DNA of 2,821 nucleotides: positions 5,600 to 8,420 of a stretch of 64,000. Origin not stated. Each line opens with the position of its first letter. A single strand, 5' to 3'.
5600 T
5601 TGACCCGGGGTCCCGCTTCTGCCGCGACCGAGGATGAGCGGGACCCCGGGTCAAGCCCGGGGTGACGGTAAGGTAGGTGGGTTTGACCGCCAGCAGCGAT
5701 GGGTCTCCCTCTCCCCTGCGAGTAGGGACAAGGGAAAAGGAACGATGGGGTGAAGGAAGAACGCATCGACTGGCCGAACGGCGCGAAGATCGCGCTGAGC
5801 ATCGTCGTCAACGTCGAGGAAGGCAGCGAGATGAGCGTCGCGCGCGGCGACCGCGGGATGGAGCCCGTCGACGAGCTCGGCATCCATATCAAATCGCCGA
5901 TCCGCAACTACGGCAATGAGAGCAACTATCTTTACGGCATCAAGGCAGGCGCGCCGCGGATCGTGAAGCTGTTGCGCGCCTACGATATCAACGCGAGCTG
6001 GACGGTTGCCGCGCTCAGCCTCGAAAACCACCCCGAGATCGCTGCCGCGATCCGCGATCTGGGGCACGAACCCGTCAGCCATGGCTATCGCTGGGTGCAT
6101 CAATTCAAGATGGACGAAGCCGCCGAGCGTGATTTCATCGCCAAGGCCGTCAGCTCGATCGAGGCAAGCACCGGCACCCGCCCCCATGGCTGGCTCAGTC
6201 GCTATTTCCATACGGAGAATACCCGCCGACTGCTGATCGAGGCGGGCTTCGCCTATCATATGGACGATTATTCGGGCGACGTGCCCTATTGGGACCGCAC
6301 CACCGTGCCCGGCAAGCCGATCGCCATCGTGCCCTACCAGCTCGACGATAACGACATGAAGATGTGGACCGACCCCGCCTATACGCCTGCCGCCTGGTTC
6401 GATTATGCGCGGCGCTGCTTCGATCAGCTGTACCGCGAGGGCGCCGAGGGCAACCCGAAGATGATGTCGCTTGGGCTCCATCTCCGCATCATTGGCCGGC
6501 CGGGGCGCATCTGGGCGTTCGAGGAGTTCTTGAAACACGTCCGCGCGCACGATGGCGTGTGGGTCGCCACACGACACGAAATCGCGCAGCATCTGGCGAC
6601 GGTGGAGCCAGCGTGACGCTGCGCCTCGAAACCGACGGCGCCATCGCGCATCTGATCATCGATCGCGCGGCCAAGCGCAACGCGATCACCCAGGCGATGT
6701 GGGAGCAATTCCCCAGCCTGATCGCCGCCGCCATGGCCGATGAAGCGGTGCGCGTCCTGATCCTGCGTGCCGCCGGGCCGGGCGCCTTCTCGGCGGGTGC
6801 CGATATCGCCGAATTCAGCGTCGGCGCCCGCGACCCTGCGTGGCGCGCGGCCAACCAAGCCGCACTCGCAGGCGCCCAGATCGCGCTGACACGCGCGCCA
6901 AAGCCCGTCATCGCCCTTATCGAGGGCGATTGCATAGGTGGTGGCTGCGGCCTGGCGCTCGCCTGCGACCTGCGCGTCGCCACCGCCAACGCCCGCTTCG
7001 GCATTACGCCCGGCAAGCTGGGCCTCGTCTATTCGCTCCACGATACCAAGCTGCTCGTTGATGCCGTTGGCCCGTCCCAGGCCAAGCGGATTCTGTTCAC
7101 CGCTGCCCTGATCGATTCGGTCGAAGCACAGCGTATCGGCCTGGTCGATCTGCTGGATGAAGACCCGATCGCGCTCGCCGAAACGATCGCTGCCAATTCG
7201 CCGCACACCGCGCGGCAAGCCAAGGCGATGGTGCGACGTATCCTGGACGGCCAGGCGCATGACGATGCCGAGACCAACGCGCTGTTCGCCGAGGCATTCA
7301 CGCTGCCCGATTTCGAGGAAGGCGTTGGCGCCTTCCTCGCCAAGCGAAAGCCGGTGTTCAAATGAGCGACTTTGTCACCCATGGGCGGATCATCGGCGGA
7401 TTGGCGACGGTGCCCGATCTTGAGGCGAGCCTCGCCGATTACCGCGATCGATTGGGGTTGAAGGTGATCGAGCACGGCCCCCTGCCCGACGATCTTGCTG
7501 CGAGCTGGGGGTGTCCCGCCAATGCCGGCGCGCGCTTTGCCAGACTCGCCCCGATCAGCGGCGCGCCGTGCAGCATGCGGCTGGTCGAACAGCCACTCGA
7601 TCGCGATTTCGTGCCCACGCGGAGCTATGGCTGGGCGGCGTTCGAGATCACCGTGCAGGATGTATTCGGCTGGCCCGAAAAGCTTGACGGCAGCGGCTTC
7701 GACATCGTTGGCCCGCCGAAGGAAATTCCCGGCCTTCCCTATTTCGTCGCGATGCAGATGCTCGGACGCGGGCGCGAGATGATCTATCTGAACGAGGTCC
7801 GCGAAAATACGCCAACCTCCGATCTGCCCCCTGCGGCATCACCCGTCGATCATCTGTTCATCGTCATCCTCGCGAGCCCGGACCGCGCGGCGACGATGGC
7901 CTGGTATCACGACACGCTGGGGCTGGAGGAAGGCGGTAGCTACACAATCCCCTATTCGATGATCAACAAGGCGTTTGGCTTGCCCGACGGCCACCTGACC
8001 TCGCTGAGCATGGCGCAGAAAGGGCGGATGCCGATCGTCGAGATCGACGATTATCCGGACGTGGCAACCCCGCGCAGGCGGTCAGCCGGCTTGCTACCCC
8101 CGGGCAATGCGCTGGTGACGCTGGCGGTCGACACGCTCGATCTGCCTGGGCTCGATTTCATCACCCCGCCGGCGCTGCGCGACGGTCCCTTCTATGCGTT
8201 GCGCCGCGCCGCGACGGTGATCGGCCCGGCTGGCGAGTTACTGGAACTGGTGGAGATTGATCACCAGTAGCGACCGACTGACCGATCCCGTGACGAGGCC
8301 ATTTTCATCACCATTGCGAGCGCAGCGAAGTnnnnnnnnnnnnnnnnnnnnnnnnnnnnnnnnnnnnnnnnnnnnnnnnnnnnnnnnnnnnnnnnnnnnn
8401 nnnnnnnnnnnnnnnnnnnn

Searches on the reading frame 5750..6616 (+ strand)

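Call 44: search_protein_families(library=ncbifam, proteins=[window:5750-6616:+], max_evalue=0.00001)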
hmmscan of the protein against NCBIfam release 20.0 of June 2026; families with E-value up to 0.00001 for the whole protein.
window:5750-6616:+ (288 aa): 3 families
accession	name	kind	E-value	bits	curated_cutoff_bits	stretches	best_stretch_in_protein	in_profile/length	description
TIGR03212.1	uraD_N-term-dom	equivalog_domain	7e-76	255.1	424.6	1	6-287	15-296/297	allantoinase PuuE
TIGR02764.1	spore_ybaN_pdaB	equivalog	7.8e-07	29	237.4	1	69-145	22-98/191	polysaccharide deacetylase family sporulation protein PdaB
TIGR03006.1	pepcterm_polyde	equivalog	1.1e-06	27.9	276.2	1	68-170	36-142/272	XrtA system polysaccharide deacetylase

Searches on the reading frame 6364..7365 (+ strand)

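Call 8: search_protein_families(library=pfam, proteins=[window:6364-7365:+])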
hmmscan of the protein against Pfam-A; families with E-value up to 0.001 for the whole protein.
window:6364-7365:+ (333 aa): 2 families
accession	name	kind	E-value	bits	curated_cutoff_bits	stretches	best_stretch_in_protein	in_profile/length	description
PF00378.25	ECH_1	-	3.1e-41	141.8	27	1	90-333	2-249/251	Enoyl-CoA hydratase/isomerase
PF16113.10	ECH_2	-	1e-22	81.6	27.2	1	95-222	2-130/335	Enoyl-CoA hydratase/isomerase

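Call 64: search_protein_families(library=ncbifam, proteins=[window:6364-7365:+], max_evalue=1e-8)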
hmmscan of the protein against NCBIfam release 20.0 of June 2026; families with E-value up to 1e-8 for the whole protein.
window:6364-7365:+ (333 aa): 68 families (the best 25 are shown)
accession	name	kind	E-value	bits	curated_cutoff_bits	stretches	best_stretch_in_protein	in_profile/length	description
NF004781.0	PRK06127.1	subfamily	4e-65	220.1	291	1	84-333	11-267/269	enoyl-CoA hydratase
NF004796.0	PRK06144.1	subfamily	7.5e-53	179.7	272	1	85-333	9-260/262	enoyl-CoA hydratase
NF051848.1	EnCoAHydtEchA19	equivalog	5.4e-41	140.9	400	1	87-333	3-256/258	enoyl-CoA hydratase EchA19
NF004475.0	PRK05809.1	subfamily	1.1e-40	139.8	394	1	87-333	7-258/260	short-chain-enoyl-CoA hydratase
NF005803.0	PRK07658.1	equivalog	8e-40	136.9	313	1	86-333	4-255/257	enoyl-CoA hydratase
NF008506.0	PRK11423.1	equivalog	9.3e-39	133.5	257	1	88-333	8-259/261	methylmalonyl-CoA decarboxylase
NF006566.0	PRK09076.1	subfamily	2.7e-37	128.8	286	1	85-332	6-257/260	enoyl-CoA hydratase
NF005802.0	PRK07657.1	equivalog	1.7e-36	126.1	363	1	92-333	12-258/260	enoyl-CoA hydratase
NF004794.0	PRK06142.1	equivalog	3.2e-36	125.4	308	1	85-333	7-271/273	crotonase/enoyl-CoA hydratase family protein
NF046063.1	oxepin_alt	equivalog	9.5e-36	123.6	300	1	86-330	2-253/254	oxepin-CoA hydrolase, alternative type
NF005879.0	PRK07827.1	equivalog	1.9e-35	122.4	283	1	84-331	7-258/261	enoyl-CoA hydratase family protein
NF005699.0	PRK07509.1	equivalog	2.4e-35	122.5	249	1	85-297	5-225/267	crotonase/enoyl-CoA hydratase family protein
NF006008.0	PRK08139.1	equivalog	3.6e-35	121.8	313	1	85-333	12-264/266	enoyl-CoA hydratase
NF006699.0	PRK09245.1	subfamily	5e-35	121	354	1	85-333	4-264/266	crotonase/enoyl-CoA hydratase family protein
NF005891.0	PRK07854.1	equivalog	2.5e-34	119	237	1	89-333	5-241/243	enoyl-CoA hydratase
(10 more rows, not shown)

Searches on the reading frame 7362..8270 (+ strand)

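Call 8: search_protein_families(library=pfam, proteins=[window:7362-8270:+])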
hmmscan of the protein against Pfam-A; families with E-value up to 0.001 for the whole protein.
window:7362-8270:+ (302 aa): 1 family
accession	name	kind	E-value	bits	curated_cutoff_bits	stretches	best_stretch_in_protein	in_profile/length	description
PF00903.31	Glyoxalase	-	4.2e-08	34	20.6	1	16-123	8-103/121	Glyoxalase/Bleomycin resistance protein/Dioxygenase superfamily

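Call 64: search_protein_families(library=ncbifam, proteins=[window:7362-8270:+], max_evalue=1e-8)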
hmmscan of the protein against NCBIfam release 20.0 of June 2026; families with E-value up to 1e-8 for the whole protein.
window:7362-8270:+ (302 aa): 0 families
